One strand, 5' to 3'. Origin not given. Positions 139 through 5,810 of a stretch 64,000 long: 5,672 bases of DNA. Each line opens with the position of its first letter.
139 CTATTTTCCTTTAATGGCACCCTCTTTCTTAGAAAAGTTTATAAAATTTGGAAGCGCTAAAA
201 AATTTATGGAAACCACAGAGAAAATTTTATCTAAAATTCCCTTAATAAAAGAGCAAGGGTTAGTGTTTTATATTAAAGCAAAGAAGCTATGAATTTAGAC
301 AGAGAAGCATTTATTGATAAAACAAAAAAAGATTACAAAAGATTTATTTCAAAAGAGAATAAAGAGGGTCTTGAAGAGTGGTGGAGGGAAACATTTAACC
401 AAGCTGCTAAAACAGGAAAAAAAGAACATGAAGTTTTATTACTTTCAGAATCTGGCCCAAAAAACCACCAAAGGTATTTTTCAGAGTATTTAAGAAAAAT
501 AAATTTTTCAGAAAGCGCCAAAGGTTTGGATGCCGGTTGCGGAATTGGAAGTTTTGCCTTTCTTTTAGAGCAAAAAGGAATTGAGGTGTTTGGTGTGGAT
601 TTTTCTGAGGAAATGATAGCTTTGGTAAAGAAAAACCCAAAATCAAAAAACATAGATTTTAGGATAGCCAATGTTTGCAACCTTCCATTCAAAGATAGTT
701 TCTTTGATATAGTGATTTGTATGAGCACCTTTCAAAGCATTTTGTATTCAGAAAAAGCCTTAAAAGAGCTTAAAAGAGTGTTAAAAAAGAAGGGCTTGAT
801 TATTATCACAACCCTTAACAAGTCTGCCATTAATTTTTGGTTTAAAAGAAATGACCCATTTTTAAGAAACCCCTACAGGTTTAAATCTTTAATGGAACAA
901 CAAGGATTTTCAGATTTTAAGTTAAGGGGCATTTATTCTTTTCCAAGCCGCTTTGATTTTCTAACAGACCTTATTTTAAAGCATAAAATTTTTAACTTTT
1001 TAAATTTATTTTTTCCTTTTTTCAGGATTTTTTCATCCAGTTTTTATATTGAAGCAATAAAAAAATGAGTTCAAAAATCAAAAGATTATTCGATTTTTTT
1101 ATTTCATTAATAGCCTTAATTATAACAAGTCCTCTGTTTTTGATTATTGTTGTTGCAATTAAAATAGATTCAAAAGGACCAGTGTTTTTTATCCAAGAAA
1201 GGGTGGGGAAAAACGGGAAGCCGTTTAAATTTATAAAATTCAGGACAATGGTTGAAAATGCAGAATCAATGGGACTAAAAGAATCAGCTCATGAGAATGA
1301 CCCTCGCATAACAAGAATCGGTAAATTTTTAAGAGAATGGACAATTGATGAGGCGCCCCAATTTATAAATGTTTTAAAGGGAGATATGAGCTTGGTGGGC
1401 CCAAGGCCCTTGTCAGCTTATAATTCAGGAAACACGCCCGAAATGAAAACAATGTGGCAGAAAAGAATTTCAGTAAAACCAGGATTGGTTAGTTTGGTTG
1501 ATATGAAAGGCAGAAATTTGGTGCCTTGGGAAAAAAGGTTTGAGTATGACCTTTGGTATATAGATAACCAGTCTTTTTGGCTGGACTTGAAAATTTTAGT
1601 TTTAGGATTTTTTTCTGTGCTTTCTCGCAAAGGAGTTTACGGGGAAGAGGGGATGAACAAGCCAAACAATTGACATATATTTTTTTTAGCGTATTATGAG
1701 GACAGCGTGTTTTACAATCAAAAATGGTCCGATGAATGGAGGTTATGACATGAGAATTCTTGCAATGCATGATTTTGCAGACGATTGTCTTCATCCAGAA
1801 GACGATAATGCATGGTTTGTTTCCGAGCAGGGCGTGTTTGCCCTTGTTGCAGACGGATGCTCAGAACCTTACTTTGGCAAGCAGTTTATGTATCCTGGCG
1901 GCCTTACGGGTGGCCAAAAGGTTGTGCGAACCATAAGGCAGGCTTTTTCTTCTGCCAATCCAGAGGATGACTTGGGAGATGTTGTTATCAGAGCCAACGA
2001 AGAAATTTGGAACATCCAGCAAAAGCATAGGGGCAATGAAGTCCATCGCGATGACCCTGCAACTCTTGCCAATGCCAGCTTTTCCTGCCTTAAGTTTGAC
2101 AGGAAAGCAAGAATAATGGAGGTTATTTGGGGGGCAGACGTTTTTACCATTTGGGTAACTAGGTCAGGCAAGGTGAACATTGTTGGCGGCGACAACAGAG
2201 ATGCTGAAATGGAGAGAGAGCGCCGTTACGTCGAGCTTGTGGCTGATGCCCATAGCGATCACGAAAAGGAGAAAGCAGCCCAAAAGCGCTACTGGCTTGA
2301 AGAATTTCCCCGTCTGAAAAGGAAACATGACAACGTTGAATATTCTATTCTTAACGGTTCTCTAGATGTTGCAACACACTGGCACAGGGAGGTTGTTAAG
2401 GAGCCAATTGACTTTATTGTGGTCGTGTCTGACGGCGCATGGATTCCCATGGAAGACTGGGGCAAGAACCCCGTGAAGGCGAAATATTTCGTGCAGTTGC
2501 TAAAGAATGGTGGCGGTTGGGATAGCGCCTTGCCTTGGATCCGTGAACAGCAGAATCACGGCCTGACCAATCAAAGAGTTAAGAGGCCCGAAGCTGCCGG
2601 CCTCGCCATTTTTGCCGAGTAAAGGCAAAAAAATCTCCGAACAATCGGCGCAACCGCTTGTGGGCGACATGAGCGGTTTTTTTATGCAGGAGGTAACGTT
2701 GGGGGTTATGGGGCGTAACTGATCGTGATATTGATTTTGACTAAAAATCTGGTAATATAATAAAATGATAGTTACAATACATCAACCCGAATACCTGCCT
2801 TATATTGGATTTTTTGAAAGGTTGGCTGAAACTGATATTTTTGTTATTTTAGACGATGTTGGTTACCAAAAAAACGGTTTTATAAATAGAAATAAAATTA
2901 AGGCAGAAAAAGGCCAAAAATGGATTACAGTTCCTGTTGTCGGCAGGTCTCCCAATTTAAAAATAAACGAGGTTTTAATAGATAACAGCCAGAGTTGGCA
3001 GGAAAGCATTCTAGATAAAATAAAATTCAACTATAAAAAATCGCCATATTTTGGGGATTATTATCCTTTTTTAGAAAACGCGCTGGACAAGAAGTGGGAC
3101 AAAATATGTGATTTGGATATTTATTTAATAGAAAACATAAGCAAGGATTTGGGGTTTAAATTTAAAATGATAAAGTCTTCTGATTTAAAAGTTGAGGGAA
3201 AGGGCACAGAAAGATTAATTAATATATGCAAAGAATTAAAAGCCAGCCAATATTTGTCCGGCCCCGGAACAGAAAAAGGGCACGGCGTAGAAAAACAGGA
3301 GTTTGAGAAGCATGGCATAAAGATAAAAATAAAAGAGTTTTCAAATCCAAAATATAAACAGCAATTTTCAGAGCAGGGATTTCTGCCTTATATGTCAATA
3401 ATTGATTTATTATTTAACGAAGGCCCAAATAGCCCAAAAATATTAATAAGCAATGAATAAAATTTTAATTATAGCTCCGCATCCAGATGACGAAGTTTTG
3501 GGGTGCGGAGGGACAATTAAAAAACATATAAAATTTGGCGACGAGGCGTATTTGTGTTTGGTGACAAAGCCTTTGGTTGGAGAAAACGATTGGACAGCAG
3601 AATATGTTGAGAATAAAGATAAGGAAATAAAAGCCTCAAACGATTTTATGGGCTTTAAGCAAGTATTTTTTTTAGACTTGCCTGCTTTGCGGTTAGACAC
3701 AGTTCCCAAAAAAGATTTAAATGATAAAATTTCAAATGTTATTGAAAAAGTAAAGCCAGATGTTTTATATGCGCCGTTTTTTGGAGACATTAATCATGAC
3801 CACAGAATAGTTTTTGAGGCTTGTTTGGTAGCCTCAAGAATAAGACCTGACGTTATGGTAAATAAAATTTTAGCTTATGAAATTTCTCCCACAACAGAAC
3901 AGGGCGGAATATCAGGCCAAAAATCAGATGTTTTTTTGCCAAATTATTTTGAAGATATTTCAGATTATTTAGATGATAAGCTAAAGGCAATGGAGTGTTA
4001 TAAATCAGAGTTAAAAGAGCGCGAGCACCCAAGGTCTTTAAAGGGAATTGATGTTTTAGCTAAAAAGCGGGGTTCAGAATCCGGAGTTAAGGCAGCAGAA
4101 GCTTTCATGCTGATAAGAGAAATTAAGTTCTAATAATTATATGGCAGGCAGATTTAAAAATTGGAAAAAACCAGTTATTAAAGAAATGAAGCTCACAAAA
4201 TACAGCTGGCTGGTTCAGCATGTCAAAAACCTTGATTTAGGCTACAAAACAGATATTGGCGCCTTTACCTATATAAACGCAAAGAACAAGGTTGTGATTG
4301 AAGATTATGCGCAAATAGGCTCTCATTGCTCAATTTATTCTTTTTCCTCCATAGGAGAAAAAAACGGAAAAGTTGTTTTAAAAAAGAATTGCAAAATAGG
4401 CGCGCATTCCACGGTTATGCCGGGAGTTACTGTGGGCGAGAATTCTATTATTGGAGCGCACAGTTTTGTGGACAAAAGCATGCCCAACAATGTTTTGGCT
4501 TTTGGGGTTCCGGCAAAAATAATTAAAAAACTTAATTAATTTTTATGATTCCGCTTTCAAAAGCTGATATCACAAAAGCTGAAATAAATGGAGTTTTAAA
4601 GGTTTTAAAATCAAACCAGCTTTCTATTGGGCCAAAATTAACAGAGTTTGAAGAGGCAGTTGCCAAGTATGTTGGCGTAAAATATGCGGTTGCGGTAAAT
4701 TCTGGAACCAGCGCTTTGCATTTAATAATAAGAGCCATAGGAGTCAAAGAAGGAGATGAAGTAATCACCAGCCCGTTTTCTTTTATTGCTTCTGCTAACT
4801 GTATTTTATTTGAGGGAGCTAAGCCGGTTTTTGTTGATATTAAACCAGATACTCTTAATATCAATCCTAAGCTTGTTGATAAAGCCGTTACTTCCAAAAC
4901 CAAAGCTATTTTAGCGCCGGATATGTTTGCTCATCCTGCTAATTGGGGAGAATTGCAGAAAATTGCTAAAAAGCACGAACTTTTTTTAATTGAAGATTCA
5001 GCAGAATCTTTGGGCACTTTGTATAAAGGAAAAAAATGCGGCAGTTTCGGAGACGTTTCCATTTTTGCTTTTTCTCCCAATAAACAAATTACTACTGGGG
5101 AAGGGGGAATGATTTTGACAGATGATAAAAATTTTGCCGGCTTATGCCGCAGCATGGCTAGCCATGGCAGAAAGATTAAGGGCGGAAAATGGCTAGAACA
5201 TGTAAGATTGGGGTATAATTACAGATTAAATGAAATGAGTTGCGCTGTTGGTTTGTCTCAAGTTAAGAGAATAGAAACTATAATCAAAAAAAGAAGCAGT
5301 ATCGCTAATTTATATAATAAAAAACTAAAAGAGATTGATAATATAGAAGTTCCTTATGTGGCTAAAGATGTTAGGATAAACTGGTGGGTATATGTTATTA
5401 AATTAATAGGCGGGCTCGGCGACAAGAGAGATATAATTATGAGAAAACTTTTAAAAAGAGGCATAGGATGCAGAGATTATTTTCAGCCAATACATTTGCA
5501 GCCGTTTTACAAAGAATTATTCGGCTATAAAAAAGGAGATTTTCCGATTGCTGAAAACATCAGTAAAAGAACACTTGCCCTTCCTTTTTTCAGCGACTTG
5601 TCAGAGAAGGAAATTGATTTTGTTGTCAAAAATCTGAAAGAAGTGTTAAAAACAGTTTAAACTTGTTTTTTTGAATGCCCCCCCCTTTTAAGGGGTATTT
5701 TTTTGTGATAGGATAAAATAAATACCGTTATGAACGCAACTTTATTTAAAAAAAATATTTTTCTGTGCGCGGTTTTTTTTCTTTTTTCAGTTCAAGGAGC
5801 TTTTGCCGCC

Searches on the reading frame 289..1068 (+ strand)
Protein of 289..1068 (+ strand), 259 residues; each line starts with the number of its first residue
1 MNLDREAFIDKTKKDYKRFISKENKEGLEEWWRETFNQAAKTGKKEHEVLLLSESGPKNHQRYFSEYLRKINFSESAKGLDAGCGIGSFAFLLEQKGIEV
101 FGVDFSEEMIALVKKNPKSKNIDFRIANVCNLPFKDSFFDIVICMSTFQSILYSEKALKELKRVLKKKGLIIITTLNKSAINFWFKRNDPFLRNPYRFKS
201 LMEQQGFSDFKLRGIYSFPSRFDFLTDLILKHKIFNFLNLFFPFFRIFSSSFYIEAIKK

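Call 72: search_protein_families(library=pfam, proteins=[window:289-1068:+], max_evalue=0.00001)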
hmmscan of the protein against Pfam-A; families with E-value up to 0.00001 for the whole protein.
window:289-1068:+ (259 aa): 7 families
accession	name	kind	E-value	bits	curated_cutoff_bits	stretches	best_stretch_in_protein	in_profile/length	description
PF08241.18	Methyltransf_11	-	4.1e-25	88.7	21.2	1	80-173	1-95/95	Methyltransferase domain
PF13847.12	Methyltransf_31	-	3.6e-21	75.8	27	1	77-177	5-113/145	Methyltransferase domain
PF13649.12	Methyltransf_25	-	2.2e-20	73.5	27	1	80-169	2-97/97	Methyltransferase domain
PF13489.12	Methyltransf_23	-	1.1e-16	61.5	27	1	73-198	20-136/164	Methyltransferase domain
PF08242.18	Methyltransf_12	-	2.5e-12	47.8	30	1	80-170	1-97/98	Methyltransferase domain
PF01209.24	Ubie_methyltran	-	2.1e-11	44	20.1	1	65-180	37-158/233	ubiE/COQ5 methyltransferase family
PF07021.18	MetW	-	3.3e-07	30.6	21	1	75-167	13-104/193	Methionine biosynthesis protein MetW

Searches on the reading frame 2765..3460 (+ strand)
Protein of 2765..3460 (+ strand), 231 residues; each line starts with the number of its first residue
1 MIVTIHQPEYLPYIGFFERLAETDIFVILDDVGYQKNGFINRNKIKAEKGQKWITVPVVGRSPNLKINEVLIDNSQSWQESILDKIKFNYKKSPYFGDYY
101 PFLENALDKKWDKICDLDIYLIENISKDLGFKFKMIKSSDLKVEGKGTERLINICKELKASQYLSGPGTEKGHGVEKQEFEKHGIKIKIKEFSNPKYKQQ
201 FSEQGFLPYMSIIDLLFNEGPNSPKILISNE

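Call 73: search_protein_families(library=pfam, proteins=[window:2765-3460:+], max_evalue=0.00001)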
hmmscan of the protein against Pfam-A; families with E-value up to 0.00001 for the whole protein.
window:2765-3460:+ (231 aa): 1 family
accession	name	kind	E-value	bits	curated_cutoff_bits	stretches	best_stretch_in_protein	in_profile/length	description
PF08889.16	WbqC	-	4.8e-72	242.8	21.3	1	7-225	1-217/218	WbqC-like protein family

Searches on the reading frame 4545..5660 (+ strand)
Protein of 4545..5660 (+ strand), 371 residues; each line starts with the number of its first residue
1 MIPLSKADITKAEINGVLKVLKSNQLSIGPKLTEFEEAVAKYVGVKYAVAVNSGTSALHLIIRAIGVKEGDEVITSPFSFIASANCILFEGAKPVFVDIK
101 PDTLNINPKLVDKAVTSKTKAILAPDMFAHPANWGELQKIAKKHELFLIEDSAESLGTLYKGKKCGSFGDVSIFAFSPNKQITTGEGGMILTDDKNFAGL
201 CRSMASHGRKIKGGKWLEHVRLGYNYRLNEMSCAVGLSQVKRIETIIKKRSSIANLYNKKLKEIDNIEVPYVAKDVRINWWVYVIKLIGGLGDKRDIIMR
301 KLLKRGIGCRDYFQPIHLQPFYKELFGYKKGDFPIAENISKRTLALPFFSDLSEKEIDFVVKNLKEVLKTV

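Call 72: search_protein_families(library=pfam, proteins=[window:4545-5660:+], max_evalue=0.00001)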
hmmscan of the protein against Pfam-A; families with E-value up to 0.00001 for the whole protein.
window:4545-5660:+ (371 aa): 2 families
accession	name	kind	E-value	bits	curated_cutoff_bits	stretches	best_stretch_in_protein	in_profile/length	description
PF01041.23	DegT_DnrJ_EryC1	-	5.6e-119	398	19.8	1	8-364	2-359/360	DegT/DnrJ/EryC1/StrS aminotransferase family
PF00155.27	Aminotran_1_2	-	2.2e-06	27.6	19.7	1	28-153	39-187/361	Aminotransferase class I and II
